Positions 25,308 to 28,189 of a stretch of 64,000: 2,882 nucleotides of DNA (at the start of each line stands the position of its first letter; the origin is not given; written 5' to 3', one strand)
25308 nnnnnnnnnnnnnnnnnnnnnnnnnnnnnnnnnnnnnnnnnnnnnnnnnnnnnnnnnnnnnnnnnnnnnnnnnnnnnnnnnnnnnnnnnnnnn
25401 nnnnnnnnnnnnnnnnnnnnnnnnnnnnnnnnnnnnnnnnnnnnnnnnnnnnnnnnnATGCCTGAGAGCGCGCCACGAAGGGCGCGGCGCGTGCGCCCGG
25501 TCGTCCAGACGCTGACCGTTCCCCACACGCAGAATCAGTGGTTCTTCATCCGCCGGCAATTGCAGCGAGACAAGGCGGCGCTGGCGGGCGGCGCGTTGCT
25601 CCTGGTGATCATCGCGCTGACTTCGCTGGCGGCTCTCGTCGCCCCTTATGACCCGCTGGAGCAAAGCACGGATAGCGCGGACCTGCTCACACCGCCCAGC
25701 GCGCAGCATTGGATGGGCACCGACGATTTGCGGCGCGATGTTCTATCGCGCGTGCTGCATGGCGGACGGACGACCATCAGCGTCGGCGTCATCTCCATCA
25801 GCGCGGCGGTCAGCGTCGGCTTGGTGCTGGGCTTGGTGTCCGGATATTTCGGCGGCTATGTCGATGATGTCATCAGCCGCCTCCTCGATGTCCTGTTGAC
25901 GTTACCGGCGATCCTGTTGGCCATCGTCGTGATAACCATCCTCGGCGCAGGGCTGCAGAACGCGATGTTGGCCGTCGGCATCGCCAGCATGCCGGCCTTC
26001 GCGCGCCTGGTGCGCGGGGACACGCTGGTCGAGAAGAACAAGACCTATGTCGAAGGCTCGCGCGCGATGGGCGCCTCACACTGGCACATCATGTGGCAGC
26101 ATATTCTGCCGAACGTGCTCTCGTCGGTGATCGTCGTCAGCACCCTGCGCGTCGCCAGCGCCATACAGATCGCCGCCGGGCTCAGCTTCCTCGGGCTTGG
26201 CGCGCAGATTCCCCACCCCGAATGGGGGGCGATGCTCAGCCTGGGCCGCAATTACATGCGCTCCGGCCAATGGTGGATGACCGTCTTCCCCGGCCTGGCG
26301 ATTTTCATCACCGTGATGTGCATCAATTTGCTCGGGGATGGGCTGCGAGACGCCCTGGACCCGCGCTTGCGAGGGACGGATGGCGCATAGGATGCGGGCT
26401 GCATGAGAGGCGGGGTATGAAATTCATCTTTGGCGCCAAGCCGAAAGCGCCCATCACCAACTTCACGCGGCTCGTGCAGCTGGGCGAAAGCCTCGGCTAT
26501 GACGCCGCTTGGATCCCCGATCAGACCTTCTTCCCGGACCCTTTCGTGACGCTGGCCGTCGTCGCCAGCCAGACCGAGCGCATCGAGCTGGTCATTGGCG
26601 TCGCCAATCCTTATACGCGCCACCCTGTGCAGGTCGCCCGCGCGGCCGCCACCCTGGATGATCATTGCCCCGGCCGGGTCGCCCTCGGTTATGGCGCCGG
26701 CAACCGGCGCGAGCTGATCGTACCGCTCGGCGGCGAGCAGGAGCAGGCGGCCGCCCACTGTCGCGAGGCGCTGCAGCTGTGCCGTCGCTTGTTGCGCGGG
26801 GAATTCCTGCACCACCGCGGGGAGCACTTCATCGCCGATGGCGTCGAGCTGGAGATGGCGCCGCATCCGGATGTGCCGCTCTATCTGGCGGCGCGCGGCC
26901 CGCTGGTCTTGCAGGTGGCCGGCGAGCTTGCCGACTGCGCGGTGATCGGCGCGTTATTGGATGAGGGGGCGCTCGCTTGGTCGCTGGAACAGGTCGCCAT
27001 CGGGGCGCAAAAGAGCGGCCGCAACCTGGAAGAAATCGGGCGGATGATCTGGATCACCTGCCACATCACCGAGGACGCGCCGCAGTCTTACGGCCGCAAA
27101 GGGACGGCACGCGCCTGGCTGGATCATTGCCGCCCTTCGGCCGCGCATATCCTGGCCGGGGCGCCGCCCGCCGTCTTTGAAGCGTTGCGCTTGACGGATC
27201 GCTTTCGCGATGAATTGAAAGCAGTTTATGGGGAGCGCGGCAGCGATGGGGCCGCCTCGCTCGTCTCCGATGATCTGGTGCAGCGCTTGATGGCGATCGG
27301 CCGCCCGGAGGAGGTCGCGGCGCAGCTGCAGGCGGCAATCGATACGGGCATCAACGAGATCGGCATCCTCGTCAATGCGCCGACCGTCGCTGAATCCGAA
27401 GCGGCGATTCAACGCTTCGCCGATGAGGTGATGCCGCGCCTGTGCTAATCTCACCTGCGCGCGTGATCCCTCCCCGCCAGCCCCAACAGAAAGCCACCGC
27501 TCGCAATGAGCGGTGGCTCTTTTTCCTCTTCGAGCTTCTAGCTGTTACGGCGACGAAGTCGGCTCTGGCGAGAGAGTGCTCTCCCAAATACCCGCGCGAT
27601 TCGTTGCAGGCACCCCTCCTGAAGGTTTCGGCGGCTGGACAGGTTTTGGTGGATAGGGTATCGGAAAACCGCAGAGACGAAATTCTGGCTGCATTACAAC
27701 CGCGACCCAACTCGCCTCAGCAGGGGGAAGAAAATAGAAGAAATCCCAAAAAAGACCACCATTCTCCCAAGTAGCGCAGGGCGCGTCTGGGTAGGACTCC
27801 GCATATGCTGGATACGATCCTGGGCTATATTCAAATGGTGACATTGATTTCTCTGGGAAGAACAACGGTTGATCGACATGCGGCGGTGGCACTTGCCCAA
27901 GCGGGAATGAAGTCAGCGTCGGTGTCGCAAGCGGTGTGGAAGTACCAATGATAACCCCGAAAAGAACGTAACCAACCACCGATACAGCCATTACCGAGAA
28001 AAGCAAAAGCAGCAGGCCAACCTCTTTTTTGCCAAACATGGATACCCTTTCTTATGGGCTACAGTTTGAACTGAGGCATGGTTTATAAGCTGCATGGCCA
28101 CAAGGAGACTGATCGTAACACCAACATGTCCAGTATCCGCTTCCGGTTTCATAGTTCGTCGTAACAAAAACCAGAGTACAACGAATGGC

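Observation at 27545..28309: Two paralogous low-GC cassettes: a small secreted Cys-rich peptide followed by a membrane-anchored partner with a conserved two-Cys domain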

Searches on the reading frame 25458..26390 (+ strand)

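Call 63: search_protein_families(library=pfam, proteins=[window:25458-26390:+], max_evalue=0.001)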
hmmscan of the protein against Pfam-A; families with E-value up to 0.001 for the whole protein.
window:25458-26390:+ (310 aa): 2 families
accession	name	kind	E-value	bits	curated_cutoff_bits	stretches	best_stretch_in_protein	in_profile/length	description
PF00528.27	BPD_transp_1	-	1.5e-36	126.3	26.4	1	121-305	1-183/184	Binding-protein-dependent transport system inner membrane component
PF12911.12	OppC_N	-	2e-08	34.4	23.9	1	28-79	3-52/53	N-terminal TM domain of oligopeptide transport permease C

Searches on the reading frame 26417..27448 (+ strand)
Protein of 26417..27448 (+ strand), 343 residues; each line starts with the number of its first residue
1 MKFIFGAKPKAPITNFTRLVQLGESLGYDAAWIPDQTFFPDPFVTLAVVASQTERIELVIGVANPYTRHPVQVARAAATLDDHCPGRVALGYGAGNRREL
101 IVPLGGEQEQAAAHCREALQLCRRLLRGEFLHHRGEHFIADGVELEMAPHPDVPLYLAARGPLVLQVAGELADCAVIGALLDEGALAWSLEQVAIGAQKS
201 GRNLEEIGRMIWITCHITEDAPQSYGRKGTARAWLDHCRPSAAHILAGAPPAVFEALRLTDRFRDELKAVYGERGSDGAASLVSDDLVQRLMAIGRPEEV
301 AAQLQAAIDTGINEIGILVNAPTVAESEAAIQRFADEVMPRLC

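Call 63: search_protein_families(library=pfam, proteins=[window:26426-27448:+], max_evalue=0.001)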
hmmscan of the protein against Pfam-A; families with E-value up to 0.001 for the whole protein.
window:26426-27448:+ (340 aa): 1 family
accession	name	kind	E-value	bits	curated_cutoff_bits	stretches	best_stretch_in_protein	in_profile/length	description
PF00296.26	Bac_luciferase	-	1.5e-58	199.1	27.9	1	8-310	20-313/314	Luciferase-like monooxygenase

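Call 109: find_encoding_contigs(protein=window:26417-27448:+, flank=5000, max_places=8)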
Protein window:26417-27448:+ (343 aa): no gene with exactly this product is on record in the collection.

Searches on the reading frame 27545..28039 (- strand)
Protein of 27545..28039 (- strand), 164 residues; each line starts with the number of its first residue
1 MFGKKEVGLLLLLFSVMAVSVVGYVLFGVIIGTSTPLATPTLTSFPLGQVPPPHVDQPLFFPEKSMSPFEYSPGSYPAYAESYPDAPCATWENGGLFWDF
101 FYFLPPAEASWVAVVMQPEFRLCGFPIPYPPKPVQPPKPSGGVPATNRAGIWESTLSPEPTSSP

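Call 8: search_protein_families(library=pfam, proteins=[window:27545-28039:-], max_evalue=1)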
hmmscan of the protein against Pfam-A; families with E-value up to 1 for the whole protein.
window:27545-28039:- (164 aa): 0 families

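Call 9: search_protein_families(library=ncbifam, proteins=[window:27545-28039:-], max_evalue=1)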
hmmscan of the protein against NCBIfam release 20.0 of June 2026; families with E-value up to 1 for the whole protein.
window:27545-28039:- (164 aa): 0 families

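Call 11: find_homologous_proteins(query=window:27545-28039:-)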
Query window:27545-28039:- (164 aa): 3 proteins with E <= 0.001 among 37 candidates.
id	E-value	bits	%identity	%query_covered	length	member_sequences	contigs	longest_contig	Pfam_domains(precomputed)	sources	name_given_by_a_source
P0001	1.1e-47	180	41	79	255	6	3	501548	-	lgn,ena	-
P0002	2.2e-33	133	53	76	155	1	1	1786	-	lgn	-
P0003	1.3e-20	92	41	79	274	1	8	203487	-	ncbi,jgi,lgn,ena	-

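Call 14: find_encoding_contigs(protein=P0003, flank=6000, max_places=4)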
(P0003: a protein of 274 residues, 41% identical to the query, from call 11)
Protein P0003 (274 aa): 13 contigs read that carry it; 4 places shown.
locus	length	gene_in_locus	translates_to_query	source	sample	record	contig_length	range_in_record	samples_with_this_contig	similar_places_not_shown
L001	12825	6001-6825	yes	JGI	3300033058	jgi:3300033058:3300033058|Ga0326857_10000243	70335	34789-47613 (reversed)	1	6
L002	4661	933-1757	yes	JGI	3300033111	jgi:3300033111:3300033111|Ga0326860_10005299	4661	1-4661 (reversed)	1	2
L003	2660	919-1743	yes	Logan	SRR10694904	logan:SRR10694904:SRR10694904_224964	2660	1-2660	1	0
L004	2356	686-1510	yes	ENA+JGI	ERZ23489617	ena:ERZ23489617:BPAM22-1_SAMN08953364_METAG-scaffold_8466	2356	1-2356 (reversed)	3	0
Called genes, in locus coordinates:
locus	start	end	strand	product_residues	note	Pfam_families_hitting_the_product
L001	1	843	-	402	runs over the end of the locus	PF00909:Ammonium_transp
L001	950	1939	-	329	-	PF01370:Epimerase (weak)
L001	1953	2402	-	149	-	-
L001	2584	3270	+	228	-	PF00072:Response_reg, PF00486:Trans_reg_C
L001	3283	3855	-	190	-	PF14117:DUF4287, PF18899:DUF5655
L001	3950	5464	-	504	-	PF00561:Abhydrolase_1, PF12146:Hydrolase_4 (faint), PF08386:Abhydrolase_4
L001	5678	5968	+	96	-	-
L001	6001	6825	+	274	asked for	-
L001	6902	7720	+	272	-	PF01557:FAA_hydrolase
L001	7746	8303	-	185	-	PF08207:EFP_N, PF01132:EFP, PF09285:Elong-fact-P_C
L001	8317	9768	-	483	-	PF07498:Rho_N, PF07497:Rho_RNA_bind, PF00006:ATP-synt_ab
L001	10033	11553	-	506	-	PF07691:PA14, PF08239:SH3_3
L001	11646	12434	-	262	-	PF20226:DUF6585 (weak)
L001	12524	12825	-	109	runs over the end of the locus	PF02686:GatC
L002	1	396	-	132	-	?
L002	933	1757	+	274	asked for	-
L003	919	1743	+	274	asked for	-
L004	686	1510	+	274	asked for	-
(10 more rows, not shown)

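Call 15: find_encoding_contigs(protein=P0001, flank=6000, max_places=4)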
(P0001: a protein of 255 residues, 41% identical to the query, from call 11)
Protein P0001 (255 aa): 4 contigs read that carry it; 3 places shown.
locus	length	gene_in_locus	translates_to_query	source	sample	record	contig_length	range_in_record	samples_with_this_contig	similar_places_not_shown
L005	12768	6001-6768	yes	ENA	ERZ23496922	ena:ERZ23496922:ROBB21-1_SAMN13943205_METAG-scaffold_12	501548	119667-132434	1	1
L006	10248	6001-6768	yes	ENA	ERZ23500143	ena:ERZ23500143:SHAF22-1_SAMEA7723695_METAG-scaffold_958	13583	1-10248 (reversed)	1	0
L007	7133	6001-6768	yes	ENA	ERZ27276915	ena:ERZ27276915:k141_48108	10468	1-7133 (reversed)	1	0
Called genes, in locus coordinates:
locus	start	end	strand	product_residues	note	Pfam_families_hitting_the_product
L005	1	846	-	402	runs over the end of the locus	PF00909:Ammonium_transp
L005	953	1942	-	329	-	PF01370:Epimerase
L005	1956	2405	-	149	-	-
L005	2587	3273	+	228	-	PF00072:Response_reg, PF00486:Trans_reg_C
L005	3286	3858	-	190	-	PF14117:DUF4287, PF18899:DUF5655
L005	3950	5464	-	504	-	PF00561:Abhydrolase_1, PF12146:Hydrolase_4 (faint), PF08386:Abhydrolase_4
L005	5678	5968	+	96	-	-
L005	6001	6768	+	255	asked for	-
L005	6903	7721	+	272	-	PF01557:FAA_hydrolase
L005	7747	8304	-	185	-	PF08207:EFP_N, PF01132:EFP, PF09285:Elong-fact-P_C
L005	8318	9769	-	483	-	PF07498:Rho_N, PF07497:Rho_RNA_bind, PF00006:ATP-synt_ab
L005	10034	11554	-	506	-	PF07691:PA14, PF08239:SH3_3 (weak)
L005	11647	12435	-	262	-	PF20226:DUF6585 (weak)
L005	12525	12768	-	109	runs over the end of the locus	PF02686:GatC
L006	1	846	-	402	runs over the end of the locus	PF00909:Ammonium_transp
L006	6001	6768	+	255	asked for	-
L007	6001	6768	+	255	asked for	-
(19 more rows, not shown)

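Call 18: find_encoding_contigs(protein=P0002, flank=6000, max_places=4)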
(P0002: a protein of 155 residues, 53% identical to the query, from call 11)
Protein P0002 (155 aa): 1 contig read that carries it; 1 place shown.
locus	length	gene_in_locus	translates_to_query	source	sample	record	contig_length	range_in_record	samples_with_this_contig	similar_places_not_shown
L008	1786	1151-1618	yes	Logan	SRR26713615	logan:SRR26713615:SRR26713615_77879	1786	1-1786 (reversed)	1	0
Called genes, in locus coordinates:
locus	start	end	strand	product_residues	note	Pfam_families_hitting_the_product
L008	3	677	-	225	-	?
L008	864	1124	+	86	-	-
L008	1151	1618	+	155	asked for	-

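Call 25: find_related_loci(query=A1, collection=genome_contigs, flank=6000)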
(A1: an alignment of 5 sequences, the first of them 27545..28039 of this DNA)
Query A1 (164 aa) in genome_contigs; peptide patterns used: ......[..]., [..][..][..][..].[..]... (x = any residue, [..] = any of these).
78 stretches matched a pattern; 4 encode a relative of the query (tblastn E <= 1e-3); 4 distinct loci.
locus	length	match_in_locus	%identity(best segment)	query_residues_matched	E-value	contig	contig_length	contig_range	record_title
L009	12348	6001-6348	46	23-135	1e-27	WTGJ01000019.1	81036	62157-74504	MAG: Chloroflexi bacterium isolate CO36387bin_22 NODE_92_length_81036_cov_84.854089, whole genome shotgun sequence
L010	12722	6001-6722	36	8-136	1e-24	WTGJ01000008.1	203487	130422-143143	MAG: Chloroflexi bacterium isolate CO36387bin_22 NODE_15_length_203487_cov_77.789984, whole genome shotgun sequence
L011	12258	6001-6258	51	50-135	7e-25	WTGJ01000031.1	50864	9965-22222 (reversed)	MAG: Chloroflexi bacterium isolate CO36387bin_22 NODE_232_length_50864_cov_74.076620, whole genome shotgun sequence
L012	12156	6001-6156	51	82-134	2e-11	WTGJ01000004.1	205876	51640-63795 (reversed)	MAG: Chloroflexi bacterium isolate CO36387bin_22 NODE_14_length_205876_cov_70.395271, whole genome shotgun sequence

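Call 35: list_cluster_members(proteins=[P0003, P0001, P0002])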
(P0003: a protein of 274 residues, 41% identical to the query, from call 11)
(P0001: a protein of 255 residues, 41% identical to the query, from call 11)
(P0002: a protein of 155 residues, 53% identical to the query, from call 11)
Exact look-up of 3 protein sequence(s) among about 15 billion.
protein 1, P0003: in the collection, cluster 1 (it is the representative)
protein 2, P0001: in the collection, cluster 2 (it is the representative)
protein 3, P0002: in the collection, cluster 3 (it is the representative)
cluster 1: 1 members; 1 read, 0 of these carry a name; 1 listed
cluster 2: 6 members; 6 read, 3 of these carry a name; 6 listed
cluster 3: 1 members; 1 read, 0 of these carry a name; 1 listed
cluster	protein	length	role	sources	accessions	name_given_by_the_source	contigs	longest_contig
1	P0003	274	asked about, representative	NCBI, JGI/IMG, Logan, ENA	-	-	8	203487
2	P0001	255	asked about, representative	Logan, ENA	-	-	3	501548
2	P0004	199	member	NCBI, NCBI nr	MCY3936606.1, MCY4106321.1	MAG: hypothetical protein OXG02_06415 [Chloroflexi bacterium] | hypothetical protein [Chloroflexota bacterium]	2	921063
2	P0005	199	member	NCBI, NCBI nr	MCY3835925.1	MAG: hypothetical protein OXF83_05735 [Anaerolineaceae bacterium] | hypothetical protein [Anaerolineaceae bacterium]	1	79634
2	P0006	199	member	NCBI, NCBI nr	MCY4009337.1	MAG: hypothetical protein OXF22_06255 [Anaerolineaceae bacterium] | hypothetical protein [Anaerolineaceae bacterium]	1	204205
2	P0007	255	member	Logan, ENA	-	-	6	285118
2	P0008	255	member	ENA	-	-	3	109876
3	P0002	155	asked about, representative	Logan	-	-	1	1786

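Call 72: search_solved_structures(query=A7, max_evalue=10)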
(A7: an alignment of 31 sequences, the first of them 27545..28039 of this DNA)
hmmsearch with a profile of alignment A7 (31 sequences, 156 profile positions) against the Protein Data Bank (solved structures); distinct sequences matched with E-value up to 10: 1.
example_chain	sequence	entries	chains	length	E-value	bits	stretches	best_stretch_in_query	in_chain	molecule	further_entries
9gwt_P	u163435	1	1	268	4.8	10.5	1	14-125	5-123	Isoform 1 of Cell surface glycoprotein CD200 receptor 1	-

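Call 74: search_protein_families(library=pfam, alignment_id=A7, max_evalue=0.01)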
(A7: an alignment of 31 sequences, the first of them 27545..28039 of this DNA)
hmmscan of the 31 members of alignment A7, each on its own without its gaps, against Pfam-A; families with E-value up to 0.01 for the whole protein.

A. member 1, window:27545-28039:- (164 aa): 0 families

B. families by the number of members that match (of 31 scanned): 0 families

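Call 75: search_protein_families(library=padloc, alignment_id=A7, max_evalue=0.01)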
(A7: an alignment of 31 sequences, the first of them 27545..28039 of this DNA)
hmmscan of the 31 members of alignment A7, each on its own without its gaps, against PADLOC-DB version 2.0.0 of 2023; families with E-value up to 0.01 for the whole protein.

A. member 1, window:27545-28039:- (164 aa): 0 families

B. families by the number of members that match (of 31 scanned): 0 families

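Call 98: search_protein_families(library=phrogs, proteins=[window:27545-28039:-], max_evalue=0.01)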
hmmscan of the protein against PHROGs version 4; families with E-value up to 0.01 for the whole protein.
window:27545-28039:- (164 aa): 0 families

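Call 99: search_dna_similar(query=window:27545-28039:-, collection=plasmids, mode=protein, max_evalue=0.001, max_rows=5)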
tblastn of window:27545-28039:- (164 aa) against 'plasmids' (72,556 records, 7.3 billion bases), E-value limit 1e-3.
No match.

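Call 100: search_dna_similar(query=window:27545-28039:-, collection=phages, mode=protein, max_evalue=0.001, max_rows=5)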
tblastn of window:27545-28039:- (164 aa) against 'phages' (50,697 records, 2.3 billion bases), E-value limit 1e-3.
No match.
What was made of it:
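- On Phage, plasmid or defence-system gene: There are no hits (calls 75, 98, 99, 100).
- Tried and rejected: PADLOC, PHROGs, and tblastn against phages and plasmids: nothing (calls 75, 98-100).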

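Call 105: list_cluster_members(proteins=[window:27545-28039:-, window:58196-58612:+, window:28052-28309:-, window:38823-39953:-, P0010, P0017, P0013, P0020, P0039, P0045])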
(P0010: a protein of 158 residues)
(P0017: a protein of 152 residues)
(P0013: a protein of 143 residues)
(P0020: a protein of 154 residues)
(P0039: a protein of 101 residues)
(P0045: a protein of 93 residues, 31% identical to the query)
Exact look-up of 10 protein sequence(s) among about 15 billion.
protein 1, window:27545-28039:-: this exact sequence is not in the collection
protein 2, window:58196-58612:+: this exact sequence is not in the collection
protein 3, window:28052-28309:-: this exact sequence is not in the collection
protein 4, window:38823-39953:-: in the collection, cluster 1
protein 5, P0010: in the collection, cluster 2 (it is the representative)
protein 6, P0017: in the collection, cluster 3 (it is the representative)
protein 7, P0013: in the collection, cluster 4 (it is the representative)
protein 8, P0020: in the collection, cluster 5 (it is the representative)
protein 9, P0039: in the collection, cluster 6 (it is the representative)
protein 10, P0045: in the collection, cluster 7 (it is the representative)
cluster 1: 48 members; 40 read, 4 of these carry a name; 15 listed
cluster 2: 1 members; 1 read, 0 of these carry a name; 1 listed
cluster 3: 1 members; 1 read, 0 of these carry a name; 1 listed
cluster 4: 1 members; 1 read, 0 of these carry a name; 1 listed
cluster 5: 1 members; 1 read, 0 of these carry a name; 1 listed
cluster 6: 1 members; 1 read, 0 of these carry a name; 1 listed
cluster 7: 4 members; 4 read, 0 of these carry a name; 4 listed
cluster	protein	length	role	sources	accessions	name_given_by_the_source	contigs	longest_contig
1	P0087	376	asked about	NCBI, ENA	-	-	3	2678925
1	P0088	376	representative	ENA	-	-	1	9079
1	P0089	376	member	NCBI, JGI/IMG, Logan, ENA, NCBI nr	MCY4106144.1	MAG: aminopeptidase P family protein [Chloroflexi bacterium] | aminopeptidase P family protein [Chloroflexota bacterium]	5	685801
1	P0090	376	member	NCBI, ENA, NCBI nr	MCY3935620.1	MAG: aminopeptidase P family protein [Chloroflexi bacterium] | aminopeptidase P family protein [Chloroflexota bacterium]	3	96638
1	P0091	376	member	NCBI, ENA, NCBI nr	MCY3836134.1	MAG: aminopeptidase P family protein [Anaerolineaceae bacterium] | aminopeptidase P family protein [Anaerolineaceae bacterium]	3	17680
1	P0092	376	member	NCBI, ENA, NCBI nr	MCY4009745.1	MAG: aminopeptidase P family protein [Anaerolineaceae bacterium] | aminopeptidase P family protein [Anaerolineaceae bacterium]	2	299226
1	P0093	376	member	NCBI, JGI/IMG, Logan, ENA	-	-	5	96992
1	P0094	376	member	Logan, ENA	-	-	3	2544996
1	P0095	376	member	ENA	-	-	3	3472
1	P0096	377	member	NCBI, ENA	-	-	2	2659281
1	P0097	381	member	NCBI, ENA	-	-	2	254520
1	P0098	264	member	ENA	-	-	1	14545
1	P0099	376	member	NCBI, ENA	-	-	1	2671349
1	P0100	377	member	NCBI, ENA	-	-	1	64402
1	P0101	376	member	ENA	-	-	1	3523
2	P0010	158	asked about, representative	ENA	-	-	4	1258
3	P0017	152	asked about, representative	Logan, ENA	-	-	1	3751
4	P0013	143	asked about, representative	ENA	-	-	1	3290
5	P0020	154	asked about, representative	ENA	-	-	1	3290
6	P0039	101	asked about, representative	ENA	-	-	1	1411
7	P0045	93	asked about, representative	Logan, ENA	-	-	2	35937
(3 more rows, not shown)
